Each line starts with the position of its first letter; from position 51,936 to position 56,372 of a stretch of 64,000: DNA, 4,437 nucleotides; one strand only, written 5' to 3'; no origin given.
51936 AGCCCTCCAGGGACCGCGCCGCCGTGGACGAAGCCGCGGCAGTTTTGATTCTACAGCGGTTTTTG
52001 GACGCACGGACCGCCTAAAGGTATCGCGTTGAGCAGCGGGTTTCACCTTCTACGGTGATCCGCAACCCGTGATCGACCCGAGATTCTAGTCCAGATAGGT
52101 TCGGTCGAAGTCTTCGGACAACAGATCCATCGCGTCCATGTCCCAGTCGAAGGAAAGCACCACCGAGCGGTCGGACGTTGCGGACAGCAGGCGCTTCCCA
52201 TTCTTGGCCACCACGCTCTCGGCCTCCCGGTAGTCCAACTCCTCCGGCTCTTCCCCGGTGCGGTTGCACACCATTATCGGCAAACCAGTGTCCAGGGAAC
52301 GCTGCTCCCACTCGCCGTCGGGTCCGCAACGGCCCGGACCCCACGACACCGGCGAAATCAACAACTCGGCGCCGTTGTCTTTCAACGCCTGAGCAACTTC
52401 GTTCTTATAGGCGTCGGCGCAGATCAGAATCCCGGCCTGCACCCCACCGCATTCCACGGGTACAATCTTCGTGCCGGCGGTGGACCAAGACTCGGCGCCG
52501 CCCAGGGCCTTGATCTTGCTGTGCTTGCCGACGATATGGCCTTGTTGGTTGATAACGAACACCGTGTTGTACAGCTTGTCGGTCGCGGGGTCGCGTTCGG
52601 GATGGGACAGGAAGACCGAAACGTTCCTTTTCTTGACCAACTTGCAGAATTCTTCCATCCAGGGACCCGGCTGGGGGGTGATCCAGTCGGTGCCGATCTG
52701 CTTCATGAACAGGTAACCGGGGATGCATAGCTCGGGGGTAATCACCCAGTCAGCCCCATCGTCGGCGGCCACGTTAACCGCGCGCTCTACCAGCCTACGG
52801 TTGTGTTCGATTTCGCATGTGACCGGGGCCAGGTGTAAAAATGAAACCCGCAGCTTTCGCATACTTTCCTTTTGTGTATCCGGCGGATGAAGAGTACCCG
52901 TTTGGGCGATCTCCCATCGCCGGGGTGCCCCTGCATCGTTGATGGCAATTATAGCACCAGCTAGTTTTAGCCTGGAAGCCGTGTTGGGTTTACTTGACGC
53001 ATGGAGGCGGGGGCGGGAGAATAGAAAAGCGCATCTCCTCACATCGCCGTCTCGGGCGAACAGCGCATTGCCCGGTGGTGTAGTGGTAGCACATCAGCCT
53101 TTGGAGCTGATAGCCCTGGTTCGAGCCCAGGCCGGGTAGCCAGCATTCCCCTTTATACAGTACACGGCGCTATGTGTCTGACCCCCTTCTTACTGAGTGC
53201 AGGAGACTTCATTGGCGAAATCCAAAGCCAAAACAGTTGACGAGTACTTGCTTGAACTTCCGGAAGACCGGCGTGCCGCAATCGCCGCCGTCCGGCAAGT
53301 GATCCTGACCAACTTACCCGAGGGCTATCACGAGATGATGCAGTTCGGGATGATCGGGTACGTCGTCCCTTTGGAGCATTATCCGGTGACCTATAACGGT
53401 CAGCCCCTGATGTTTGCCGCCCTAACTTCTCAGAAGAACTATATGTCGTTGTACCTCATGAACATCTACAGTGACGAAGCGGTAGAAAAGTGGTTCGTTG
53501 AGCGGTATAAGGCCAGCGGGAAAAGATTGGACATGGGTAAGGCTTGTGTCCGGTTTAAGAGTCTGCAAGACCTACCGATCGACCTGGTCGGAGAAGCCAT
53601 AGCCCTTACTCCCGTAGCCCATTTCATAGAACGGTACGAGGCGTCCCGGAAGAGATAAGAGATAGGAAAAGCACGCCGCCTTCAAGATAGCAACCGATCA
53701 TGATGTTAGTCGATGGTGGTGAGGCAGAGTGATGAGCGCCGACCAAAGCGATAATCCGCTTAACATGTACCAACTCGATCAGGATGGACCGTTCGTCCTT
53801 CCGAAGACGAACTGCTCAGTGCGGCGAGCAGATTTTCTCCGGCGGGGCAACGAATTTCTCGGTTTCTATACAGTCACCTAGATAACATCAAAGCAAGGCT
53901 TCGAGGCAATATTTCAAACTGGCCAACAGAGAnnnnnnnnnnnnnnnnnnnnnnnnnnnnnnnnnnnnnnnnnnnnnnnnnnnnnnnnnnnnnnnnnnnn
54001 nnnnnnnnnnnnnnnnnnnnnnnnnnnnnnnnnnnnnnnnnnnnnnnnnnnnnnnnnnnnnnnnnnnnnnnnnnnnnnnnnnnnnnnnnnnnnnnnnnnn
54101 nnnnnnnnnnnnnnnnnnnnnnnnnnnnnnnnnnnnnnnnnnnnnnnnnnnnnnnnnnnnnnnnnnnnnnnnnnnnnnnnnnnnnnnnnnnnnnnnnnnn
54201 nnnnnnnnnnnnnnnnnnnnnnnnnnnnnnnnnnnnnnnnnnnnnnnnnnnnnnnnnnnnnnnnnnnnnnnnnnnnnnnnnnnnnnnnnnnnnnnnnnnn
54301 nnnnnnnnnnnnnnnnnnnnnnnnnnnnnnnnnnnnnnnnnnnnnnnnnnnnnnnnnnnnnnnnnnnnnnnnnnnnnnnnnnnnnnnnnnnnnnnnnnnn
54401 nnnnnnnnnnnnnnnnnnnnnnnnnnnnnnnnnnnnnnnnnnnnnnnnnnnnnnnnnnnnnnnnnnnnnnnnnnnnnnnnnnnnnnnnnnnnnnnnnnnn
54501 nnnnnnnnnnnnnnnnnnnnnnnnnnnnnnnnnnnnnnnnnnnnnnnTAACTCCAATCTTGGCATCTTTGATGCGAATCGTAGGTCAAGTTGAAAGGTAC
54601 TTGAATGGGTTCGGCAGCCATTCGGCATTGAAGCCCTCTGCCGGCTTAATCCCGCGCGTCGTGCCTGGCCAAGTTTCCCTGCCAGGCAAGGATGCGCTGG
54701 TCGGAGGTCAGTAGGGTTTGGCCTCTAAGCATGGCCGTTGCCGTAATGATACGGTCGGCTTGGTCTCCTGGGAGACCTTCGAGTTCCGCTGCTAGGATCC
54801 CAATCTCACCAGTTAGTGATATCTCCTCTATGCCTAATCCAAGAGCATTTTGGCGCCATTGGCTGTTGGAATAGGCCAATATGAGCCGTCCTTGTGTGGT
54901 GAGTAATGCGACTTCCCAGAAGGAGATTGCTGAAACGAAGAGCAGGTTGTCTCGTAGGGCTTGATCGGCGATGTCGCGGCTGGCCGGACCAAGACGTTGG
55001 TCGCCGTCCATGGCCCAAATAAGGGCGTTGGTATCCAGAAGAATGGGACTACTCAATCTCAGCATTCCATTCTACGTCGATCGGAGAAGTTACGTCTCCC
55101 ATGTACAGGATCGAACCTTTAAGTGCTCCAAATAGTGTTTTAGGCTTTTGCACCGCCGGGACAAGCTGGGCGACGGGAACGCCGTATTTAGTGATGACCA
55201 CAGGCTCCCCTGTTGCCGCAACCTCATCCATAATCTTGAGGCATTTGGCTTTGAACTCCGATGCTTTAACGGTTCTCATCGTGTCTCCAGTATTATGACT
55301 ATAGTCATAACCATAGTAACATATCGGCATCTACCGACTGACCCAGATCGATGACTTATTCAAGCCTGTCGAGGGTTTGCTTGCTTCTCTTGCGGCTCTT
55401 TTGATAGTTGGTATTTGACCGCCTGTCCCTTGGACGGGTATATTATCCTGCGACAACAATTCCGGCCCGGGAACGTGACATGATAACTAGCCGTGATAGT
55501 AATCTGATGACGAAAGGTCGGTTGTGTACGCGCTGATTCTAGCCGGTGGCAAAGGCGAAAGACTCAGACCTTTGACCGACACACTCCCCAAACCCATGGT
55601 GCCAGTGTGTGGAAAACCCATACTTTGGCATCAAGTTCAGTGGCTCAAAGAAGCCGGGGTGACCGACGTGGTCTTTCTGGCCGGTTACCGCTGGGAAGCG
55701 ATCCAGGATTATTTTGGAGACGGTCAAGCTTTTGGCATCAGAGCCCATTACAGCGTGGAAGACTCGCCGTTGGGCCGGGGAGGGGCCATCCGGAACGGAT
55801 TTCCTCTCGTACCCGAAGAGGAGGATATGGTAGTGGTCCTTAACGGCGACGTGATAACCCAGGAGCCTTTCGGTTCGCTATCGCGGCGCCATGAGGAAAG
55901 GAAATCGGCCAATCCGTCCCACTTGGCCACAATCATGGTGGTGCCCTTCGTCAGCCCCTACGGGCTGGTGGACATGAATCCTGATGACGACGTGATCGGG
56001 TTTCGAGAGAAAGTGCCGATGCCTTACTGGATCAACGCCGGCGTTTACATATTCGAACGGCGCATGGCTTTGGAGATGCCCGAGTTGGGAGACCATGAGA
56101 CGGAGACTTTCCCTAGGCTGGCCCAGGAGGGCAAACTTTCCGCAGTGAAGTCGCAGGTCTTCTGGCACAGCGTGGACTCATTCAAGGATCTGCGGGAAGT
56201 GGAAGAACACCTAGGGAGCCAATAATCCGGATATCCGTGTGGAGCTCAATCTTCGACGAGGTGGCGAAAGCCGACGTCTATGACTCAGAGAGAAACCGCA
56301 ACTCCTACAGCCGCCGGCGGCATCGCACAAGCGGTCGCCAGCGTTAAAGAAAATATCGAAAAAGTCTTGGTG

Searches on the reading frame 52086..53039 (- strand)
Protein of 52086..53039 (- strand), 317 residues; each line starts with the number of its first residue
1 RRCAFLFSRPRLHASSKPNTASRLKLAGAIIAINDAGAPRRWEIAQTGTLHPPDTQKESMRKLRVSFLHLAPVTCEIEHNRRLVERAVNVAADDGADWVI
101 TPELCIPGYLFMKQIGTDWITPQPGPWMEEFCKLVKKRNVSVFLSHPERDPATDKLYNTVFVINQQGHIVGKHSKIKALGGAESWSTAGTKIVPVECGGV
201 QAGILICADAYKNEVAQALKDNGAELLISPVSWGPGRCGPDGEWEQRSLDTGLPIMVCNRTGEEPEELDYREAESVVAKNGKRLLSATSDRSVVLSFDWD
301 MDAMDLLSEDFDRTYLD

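Call 88: search_protein_families(library=pfam, proteins=[window:52086-53039:-], max_evalue=0.001)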
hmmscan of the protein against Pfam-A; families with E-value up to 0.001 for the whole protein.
window:52086-53039:- (317 aa): 1 family
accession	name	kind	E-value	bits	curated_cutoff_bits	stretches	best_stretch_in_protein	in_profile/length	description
PF00795.27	CN_hydrolase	-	1.3e-26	93.9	23.2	1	67-299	4-246/256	Carbon-nitrogen hydrolase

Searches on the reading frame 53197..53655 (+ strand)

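Call 88: search_protein_families(library=pfam, proteins=[window:53197-53655:+], max_evalue=0.001)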
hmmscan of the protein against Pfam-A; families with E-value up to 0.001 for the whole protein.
window:53197-53655:+ (153 aa): 1 family
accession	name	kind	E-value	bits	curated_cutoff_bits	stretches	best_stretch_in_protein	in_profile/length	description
PF08818.16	DUF1801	-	2.1e-14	54.1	27.2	1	25-136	1-82/85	Domain of unknown function (DU1801)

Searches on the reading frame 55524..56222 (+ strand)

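Call 88: search_protein_families(library=pfam, proteins=[window:55524-56222:+], max_evalue=0.001)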
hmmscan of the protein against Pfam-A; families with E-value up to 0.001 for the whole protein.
window:55524-56222:+ (233 aa): 2 families
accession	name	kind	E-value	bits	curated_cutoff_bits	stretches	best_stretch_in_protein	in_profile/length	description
PF00483.29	NTP_transferase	-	1.8e-38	133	21.2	1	3-230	2-242/245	Nucleotidyl transferase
PF12804.13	NTP_transf_3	-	4.6e-11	43.6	27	1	3-111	1-97/160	MobA-like NTP transferase domain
